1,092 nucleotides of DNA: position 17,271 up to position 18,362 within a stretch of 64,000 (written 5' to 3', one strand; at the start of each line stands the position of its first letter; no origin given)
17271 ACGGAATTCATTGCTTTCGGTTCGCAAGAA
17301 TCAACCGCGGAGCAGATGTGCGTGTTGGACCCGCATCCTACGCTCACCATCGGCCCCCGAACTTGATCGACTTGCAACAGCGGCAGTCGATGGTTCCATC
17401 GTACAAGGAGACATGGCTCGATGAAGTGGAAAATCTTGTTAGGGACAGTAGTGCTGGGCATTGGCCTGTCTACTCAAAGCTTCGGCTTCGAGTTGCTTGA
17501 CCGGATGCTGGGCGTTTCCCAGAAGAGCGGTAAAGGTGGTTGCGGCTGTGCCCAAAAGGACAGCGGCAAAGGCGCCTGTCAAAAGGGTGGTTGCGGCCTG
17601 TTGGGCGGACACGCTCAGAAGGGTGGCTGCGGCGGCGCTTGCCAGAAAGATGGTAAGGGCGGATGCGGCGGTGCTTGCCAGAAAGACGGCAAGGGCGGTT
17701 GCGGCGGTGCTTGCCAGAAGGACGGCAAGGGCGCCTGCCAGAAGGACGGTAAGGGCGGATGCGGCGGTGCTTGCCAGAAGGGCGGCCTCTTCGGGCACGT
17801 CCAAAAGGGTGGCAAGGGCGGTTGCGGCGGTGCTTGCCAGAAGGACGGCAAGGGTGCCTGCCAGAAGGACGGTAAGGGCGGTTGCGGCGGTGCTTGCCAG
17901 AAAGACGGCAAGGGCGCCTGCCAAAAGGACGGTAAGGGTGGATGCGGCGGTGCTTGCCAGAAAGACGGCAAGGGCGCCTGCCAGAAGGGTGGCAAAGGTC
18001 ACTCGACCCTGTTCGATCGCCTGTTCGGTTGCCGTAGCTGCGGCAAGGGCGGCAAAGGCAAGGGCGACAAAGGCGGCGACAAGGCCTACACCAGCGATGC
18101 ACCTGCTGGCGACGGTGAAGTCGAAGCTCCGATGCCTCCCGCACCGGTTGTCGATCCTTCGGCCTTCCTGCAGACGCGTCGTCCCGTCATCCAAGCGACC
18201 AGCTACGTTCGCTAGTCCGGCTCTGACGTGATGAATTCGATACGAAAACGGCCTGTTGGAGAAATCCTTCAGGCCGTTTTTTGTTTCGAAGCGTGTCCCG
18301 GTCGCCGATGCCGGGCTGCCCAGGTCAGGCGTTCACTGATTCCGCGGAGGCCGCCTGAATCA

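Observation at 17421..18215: A highly expressed secreted protein made of ~12 tandem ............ repeats, metallothionein-like, with no recognisable family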

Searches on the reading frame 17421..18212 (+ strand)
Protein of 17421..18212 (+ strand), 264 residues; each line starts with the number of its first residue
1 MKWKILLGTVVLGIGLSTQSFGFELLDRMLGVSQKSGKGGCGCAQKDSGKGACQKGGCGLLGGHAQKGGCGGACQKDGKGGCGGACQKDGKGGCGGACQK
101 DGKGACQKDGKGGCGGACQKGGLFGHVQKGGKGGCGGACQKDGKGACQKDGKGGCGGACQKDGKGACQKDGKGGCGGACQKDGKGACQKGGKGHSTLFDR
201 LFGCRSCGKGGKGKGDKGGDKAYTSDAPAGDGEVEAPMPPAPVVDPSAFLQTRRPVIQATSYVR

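Call 4: search_protein_families(library=pfam, proteins=[window:17421-18212:+], max_evalue=10)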
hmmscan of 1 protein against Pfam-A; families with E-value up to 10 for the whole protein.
window:17421-18212:+ (264 aa): 0 families

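Call 5: search_protein_families(library=ncbifam, proteins=[window:17421-18212:+], max_evalue=10)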
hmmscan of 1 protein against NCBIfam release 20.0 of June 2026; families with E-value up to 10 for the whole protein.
window:17421-18212:+ (264 aa): 0 families
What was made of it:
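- On Bacterial metallothionein BmtA/SmtA (PF02069): The window protein has 0 Pfam or NCBIfam hits at E <= 10 (calls 4, 5).
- On SilE/PcoE periplasmic metal sponges: No profile hit (calls 4, 5).
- On C-terminal sorting signals (PEP-CTERM and similar NCBIfam models): No NCBIfam hit (call 5).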

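Call 7: find_homologous_proteins(query=window:17421-18212:+)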
Query window:17421-18212:+ (264 aa): 81 proteins with E <= 0.001 among 5610 candidates.
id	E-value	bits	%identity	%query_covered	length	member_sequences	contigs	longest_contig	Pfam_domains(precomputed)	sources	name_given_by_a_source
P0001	1.5e-54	203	54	100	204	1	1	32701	-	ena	-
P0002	5.0e-46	175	48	100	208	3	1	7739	-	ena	-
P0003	5.0e-42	162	54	100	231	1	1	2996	-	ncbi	-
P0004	2.3e-39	153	44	100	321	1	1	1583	-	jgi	jgi:hypothetical protein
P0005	8.4e-36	142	47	100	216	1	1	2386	-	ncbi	-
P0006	4.4e-32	130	54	100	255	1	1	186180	-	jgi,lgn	-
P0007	1.3e-27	115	51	50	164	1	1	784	-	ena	-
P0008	2.2e-26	111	51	100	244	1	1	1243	-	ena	-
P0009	1.3e-25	108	40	100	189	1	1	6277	-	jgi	-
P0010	2.3e-25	107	43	100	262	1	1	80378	-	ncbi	-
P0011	3.4e-24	104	43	100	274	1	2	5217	-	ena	-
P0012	3.2e-23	100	36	98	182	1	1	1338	-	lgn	-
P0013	4.1e-22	97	51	77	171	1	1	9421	-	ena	-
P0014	6.6e-22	96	54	57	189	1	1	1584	-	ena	-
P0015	8.4e-22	96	41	100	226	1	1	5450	-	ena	-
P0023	3.2e-19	87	38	100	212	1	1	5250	-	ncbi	-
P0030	6.4e-17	80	39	100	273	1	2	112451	-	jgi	jgi:hypothetical protein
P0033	4.9e-16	77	48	31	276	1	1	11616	-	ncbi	-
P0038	2.8e-13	68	33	100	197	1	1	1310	-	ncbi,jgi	-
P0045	1.9e-10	58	32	100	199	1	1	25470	-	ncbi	-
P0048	7.9e-9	53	39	100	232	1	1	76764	-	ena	-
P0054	7.7e-8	50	37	100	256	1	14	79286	-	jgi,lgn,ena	jgi:hypothetical protein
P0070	3.0e-5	41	-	-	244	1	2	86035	-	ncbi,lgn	-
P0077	1.2e-4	39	59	17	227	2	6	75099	-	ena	-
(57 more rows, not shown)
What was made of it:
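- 81 homologues were found with one protein (call 7).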

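Call 15: find_related_loci(query=window:17421-18212:+, collection=genome_contigs, flank=10000)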
Query window:17421-18212:+ (264 aa) in genome_contigs; peptide patterns used: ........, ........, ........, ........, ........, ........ (x = any residue, [..] = any of these).
85 stretches matched a pattern; 3 encode a relative of the query (tblastn E <= 1e-3); 3 distinct loci.
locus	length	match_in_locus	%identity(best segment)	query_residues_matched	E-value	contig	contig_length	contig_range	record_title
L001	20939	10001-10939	49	1-260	3e-44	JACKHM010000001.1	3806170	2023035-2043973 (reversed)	MAG: Planctomycetaceae bacterium isolate HK-STAS-PLAN-18 HK-STAS-PLAN-18_1, whole genome shotgun sequence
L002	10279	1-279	85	172-264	5e-35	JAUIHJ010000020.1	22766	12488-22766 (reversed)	MAG: bacterium isolate Co_bin.204 NODE_12835_length_22766_cov_1.050753, whole genome shotgun sequence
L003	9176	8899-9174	61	1-190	2e-19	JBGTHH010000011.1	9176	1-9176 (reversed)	MAG: Pirellulaceae bacterium isolate JTS-RE234 k141_11997353, whole genome shotgun sequence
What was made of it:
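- Tried and rejected: I ran it with the single protein, and it returned only 3 loci (call 15).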

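Call 16: find_encoding_contigs(protein=P0006, flank=8000, max_places=2)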
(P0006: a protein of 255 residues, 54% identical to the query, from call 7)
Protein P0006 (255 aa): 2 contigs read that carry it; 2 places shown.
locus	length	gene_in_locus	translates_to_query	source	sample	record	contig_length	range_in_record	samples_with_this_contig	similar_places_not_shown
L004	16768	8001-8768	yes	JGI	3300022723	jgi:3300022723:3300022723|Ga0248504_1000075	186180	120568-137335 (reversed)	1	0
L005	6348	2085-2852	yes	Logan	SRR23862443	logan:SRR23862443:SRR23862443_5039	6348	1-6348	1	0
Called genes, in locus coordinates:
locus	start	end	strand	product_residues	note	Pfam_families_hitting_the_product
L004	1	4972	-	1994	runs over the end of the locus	PF12895:ANAPC3 (faint), PF07719:TPR_2 (faint)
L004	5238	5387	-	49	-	-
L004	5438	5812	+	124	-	PF00072:Response_reg (weak)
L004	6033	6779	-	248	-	-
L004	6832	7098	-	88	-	-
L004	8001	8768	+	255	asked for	-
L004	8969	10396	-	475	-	PF07394:DUF1501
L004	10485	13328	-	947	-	PF07635:PSCyt1, PF07583:PSCyt2, PF25275:Golvesin_C, PF07587:PSD1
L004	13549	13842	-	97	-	-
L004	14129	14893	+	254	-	PF09335:VTT_dom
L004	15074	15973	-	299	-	PF10418:DHODB_Fe-S_bind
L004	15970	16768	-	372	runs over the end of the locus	PF01479:S4, PF00849:PseudoU_synth_2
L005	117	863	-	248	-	-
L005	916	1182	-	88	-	-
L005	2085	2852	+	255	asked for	-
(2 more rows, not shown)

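Call 17: find_encoding_contigs(protein=P0030, flank=8000, max_places=2)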
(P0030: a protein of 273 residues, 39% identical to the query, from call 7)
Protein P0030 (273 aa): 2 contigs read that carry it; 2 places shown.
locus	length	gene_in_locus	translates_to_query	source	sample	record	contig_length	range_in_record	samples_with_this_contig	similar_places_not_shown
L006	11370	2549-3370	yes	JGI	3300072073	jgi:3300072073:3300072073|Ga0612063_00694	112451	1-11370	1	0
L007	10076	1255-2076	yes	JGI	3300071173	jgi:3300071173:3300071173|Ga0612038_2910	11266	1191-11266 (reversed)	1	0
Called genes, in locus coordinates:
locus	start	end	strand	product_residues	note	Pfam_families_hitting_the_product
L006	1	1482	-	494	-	?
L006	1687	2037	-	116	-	PF07883:Cupin_2 (weak)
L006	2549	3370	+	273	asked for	-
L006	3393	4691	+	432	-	PF01208:URO-D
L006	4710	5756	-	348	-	PF18306:LDcluster4, PF03641:Lysine_decarbox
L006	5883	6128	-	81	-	-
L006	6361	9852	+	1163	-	PF09371:Tex_N, PF22706:Tex_central_region, PF16921:Tex_YqgF, PF12836:HHH_3, PF17674:HHH_9, PF00575:S1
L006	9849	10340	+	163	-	-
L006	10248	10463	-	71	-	-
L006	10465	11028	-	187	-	PF13176:TPR_7 (faint), PF00515:TPR_1 (faint), PF07719:TPR_2 (faint), PF13181:TPR_8 (faint), PF13432:TPR_16 (weak), PF14559:TPR_19, PF13424:TPR_12 (weak), PF13428:TPR_14 (weak), +2 more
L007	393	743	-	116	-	PF07883:Cupin_2 (weak)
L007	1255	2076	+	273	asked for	-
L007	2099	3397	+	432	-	PF01208:URO-D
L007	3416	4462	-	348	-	PF18306:LDcluster4, PF03641:Lysine_decarbox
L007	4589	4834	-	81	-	-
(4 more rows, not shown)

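Call 18: find_encoding_contigs(protein=P0070, flank=8000, max_places=2)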
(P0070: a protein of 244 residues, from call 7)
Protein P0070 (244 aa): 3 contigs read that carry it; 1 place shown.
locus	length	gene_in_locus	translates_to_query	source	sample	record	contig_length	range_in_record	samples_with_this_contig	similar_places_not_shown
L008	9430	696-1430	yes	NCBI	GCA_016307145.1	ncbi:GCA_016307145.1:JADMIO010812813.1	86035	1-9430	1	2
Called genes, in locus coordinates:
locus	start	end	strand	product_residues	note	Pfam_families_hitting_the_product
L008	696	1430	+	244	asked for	-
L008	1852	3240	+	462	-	PF05598:DUF772, PF01609:DDE_Tnp_1, PF13751:DDE_Tnp_1_6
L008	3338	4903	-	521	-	PF01548:DEDD_Tnp_IS110, PF02371:Transposase_20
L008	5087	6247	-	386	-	-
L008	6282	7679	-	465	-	-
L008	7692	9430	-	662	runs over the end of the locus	-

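Call 19: find_encoding_contigs(protein=P0010, flank=6000, max_places=1)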
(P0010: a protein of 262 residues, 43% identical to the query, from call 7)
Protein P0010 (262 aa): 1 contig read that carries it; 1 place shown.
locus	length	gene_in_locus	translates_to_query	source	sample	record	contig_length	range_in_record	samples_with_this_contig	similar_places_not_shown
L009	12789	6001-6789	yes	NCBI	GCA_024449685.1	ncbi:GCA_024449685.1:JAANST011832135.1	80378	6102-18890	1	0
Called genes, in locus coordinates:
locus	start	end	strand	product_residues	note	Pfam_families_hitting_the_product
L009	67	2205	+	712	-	PF13629:T2SS-T3SS_pil_N, PF00263:Secretin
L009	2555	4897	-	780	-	PF13570:Beta-prop_ACSF4 (faint), PF13360:PQQ_2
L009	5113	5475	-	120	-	PF07883:Cupin_2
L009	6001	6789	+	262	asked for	-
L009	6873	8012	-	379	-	PF02568:ThiI (faint), PF03054:tRNA_Me_trans, PF20259:tRNA_Me_trans_M, PF20258:tRNA_Me_trans_C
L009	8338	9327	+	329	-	PF03462:PCRF, PF00472:RF-1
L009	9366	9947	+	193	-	-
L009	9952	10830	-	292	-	PF03544:TonB_C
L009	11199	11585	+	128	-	-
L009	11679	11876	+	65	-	-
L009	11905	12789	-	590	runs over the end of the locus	PF01019:G_glu_transpept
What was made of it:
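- No outer-membrane secretion or holdfast genes are consistently linked; a secretin gene lies nearby in only one locus (call 19).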

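Call 20: find_encoding_contigs(protein=P0054, flank=6000, max_places=2)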
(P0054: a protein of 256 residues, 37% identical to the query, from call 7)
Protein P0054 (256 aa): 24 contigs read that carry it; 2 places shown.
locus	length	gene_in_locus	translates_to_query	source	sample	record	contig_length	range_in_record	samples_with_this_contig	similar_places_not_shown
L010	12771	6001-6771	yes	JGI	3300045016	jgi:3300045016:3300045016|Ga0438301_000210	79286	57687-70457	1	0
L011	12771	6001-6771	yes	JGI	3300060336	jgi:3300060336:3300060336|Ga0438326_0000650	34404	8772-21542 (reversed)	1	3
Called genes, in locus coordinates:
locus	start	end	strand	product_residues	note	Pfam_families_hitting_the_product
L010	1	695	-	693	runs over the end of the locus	-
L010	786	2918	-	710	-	PF12715:Abhydrolase_7 (faint), PF05448:AXE1 (faint)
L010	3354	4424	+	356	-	PF18911:PKD_4, PF00801:PKD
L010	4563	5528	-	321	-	-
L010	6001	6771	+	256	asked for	-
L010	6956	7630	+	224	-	PF00149:Metallophos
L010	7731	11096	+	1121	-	PF00501:AMP-binding, PF23024:AMP-dom_DIP2-like, PF00550:PP-binding, PF00155:Aminotran_1_2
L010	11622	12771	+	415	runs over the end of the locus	-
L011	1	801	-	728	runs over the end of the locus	-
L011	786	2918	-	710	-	PF12715:Abhydrolase_7 (faint), PF05448:AXE1 (faint)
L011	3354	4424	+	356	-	PF18911:PKD_4, PF00801:PKD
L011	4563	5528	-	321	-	-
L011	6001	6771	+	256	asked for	-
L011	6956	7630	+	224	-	PF00149:Metallophos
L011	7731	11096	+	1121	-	PF00501:AMP-binding, PF23024:AMP-dom_DIP2-like, PF00550:PP-binding, PF00155:Aminotran_1_2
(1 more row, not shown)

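Call 21: find_encoding_contigs(protein=P0048, flank=6000, max_places=1)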
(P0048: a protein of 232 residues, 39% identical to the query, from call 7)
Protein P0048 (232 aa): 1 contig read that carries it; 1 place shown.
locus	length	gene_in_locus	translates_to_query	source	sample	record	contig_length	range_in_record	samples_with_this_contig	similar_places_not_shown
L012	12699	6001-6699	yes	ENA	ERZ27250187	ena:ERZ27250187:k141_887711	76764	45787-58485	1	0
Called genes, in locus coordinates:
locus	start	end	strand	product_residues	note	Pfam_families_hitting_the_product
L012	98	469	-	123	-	-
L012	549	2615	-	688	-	PF13360:PQQ_2, PF13570:Beta-prop_ACSF4 (weak)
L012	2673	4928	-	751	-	PF01011:PQQ (weak), PF13360:PQQ_2, PF13570:Beta-prop_ACSF4 (faint)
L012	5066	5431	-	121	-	-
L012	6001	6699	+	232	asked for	-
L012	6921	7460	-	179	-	PF00072:Response_reg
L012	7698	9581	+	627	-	PF02366:PMT (weak), PF13231:PMT_2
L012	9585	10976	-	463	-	-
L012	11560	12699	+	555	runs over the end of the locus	PF12728:HTH_17 (faint), PF13384:HTH_23 (faint), PF04542:Sigma70_r2, PF04545:Sigma70_r4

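Call 22: find_encoding_contigs(protein=P0077, flank=6000, max_places=1)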
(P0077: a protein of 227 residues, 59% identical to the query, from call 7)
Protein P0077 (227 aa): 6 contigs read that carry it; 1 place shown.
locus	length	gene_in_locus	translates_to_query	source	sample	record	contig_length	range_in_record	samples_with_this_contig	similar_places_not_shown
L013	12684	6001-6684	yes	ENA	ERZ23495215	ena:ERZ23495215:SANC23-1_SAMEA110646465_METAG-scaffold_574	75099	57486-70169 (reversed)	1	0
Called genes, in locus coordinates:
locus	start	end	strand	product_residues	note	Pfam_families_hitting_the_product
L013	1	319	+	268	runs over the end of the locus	-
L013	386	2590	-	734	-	PF13360:PQQ_2, PF13570:Beta-prop_ACSF4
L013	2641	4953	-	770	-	PF01011:PQQ (weak), PF13360:PQQ_2, PF13570:Beta-prop_ACSF4 (weak), PF13360:PQQ_2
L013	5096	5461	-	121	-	-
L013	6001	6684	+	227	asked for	-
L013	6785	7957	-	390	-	-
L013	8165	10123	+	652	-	PF02602:HEM4, PF01208:URO-D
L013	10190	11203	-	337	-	PF18306:LDcluster4, PF03641:Lysine_decarbox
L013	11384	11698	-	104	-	-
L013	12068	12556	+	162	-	-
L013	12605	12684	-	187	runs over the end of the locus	PF13428:TPR_14 (faint), PF07719:TPR_2 (faint), PF13424:TPR_12 (faint), PF13181:TPR_8 (faint), PF00515:TPR_1 (faint), PF13431:TPR_17 (faint), PF13432:TPR_16 (weak), PF14559:TPR_19 (weak), +1 more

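Call 25: list_cluster_members(proteins=[window:17421-18212:+, P0003, P0005, P0010, P0023, P0033, P0038, P0045, P0070, P0006])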
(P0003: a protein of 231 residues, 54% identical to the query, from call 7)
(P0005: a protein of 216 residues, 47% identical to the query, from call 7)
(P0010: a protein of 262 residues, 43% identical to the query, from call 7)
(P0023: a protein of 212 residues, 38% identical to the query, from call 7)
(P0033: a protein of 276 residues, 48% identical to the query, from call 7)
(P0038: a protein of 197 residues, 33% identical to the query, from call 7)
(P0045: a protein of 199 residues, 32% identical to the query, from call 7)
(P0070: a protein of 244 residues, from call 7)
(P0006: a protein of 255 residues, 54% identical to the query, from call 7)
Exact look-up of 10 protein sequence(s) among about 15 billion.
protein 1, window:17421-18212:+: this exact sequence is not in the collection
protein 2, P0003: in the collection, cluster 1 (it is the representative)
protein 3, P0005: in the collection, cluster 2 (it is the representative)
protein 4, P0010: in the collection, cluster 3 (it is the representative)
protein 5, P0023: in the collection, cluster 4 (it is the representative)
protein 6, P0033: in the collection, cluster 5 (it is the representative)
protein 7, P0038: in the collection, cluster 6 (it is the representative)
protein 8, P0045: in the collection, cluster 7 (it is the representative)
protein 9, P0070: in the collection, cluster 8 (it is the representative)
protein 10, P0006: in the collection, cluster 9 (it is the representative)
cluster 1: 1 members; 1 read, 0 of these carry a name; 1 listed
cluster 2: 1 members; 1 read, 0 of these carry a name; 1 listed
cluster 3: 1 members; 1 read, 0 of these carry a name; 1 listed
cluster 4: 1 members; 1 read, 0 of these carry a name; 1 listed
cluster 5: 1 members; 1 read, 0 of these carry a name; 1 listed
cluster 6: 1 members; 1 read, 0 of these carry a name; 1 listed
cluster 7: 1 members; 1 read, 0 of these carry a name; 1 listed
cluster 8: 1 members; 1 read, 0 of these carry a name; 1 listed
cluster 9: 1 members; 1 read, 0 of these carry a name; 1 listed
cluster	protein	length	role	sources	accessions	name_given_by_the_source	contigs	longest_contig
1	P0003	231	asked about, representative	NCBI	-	-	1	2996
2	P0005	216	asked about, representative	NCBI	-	-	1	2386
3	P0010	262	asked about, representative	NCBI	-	-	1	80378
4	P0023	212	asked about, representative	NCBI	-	-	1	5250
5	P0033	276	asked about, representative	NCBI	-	-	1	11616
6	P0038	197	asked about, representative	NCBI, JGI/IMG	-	-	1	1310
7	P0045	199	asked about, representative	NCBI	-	-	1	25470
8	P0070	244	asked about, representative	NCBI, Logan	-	-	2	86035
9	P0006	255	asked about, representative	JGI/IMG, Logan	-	-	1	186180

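Call 32: search_solved_structures(query=window:17421-18212:+, max_evalue=10)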
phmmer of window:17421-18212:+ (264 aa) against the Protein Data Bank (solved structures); distinct sequences matched with E-value up to 10: 0.
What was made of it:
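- On Bacterial metallothionein BmtA/SmtA (PF02069): PDB has no hit (call 32).
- No sequence match to any such family (calls 4, 5, 32).
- Tried and rejected: Pfam, NCBIfam and PDB sequence searches of the protein gave nothing (calls 4, 5, 32).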

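Call 38: find_homologous_proteins(query=A3, max_evalue=0.001)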
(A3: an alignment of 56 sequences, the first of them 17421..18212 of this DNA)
Query A3 (56 sequences) (264 aa, profile of the alignment): 90 proteins with E <= 0.001 among 8000 candidates.
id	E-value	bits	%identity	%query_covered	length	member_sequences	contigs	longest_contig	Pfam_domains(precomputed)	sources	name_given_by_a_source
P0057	3.1e-55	206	36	97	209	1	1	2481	-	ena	-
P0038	5.2e-55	205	33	100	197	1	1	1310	-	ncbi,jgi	-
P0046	8.8e-54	201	35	99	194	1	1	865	-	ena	-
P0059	2.0e-53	200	31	99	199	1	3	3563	-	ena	-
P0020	4.3e-53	199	39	100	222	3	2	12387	-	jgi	-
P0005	6.8e-53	198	47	100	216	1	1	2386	-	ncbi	-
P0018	1.1e-52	197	42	100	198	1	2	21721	-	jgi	-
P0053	1.2e-51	194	81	12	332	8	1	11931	-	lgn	-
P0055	1.7e-51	193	65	16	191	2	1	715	-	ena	-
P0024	2.2e-51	193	45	100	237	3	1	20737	-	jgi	-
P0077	2.3e-50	190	59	17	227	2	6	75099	-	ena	-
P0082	2.4e-50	190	81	12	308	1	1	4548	-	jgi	jgi:hypothetical protein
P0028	5.7e-50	189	44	100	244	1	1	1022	-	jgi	jgi:hypothetical protein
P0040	9.6e-50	188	46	100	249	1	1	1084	-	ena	-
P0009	1.4e-49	187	40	100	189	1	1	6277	-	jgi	-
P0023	4.1e-49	186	38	100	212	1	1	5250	-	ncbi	-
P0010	9.7e-49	185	43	100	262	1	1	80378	-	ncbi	-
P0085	1.4e-45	174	33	100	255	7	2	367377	-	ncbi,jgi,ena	-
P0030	4.2e-44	169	39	100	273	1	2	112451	-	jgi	jgi:hypothetical protein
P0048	8.9e-43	165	39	100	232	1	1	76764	-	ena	-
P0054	1.1e-42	165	37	100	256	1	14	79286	-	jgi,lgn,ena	jgi:hypothetical protein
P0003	5.8e-41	159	54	100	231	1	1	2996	-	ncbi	-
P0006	7.5e-41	159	54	100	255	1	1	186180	-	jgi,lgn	-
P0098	3.7e-36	143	72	12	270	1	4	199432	-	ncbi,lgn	-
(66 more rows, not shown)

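Call 39: predict_structure(alignment_id=A3)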
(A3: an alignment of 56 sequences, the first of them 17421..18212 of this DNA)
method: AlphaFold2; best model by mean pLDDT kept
length: 264 residues; sequences in the alignment: 56
mean_pLDDT: 51.6   pTM: 0.20
mean pLDDT of the five models: 51.6, 51.3, 51.2, 49.3, 48.5
residues with pLDDT >= 90: 4; 70-90: 34; 50-70: 67; < 50: 159
segments of 3 or more residues with pLDDT < 50: 43-76, 78-122, 124-188, 209-212, 214-216
pLDDT, mean of each block of 10 residues (from residue 1): 87 74 66 54 45 42 39 43 41 39 42 42 43 39 42 39 41 38 45 61 57 50 55 74 80 65 52
secondary structure, 60 per line:
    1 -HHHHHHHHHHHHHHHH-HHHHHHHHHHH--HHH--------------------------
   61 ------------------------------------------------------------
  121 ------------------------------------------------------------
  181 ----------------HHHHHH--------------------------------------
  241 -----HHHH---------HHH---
elements in order: H2-17 H19-29 H197-202 H246-249
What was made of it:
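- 17421..17486 (+): Predicted Sec signal peptide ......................, unusually conserved across the family. AF2 predicts a helix at residues 2-17 (call 39).
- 17487..17513 (+): N-terminal motif of the mature protein, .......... AF2 predicts a helix at residues 19-29 (call 39).
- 17520..17999 (+): Cys/Gly/Lys-rich repeat region: 16 xQK units holding 22 of the protein's 24 Cys, interrupted by the hydrophobic motifs GLLGGH and GGLFGH. AF2 pLDDT is below 50 over residues 43-188 (call 39).
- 18006..18041 (+): Conserved hydrophobic motif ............. The family consensus is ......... AF2 predicts a helix at residues 197-202 (call 39).
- On SilE/PcoE periplasmic metal sponges: AF2 pLDDT is below 50 for residues 43-188 (call 39).
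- Closest known: Csp1, the exported copper storage protein of methanotrophs. Different: This protein is disordered, has a Sec-type signal, and matches nothing in PDB (calls 32, 39).
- AF2 with a 56-sequence alignment gives a mean pLDDT of 51.6, with residues 43-188 below 50 (call 39).
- Tried and rejected: The AF2 model is mostly below pLDDT 50 (call 39), so any matches would be meaningless.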
